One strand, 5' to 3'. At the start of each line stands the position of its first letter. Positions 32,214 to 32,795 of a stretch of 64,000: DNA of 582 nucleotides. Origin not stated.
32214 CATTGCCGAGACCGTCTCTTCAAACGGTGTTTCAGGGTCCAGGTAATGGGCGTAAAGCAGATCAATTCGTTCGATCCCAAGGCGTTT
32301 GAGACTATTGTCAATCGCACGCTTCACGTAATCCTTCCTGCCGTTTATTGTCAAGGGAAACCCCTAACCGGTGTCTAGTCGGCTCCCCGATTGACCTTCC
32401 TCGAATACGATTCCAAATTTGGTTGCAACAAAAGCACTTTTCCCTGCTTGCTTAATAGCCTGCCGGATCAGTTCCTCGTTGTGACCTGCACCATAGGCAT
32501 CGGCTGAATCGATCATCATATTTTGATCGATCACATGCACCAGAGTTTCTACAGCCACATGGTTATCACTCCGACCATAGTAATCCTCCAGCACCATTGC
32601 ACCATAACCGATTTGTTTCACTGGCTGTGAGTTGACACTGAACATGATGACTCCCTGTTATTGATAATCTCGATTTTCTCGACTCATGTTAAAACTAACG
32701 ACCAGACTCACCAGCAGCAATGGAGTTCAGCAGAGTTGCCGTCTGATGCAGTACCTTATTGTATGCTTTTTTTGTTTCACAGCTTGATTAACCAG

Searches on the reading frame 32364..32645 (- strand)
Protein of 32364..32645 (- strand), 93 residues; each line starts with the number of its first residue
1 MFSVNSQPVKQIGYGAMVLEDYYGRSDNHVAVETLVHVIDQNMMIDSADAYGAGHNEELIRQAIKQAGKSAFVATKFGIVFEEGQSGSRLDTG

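Call 73: search_protein_families(library=pfam, proteins=[window:32364-32645:-], max_evalue=0.1)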
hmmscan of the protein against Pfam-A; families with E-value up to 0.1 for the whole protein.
window:32364-32645:- (93 aa): 2 families
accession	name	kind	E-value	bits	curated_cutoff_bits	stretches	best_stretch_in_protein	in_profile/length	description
PF00248.27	Aldo_ket_red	-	4.9e-10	39.4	24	1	12-78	2-72/291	Aldo/keto reductase family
PF12376.13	DUF3654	-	0.03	15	25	1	31-66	87-122/138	Protein of unknown function (DUF3654)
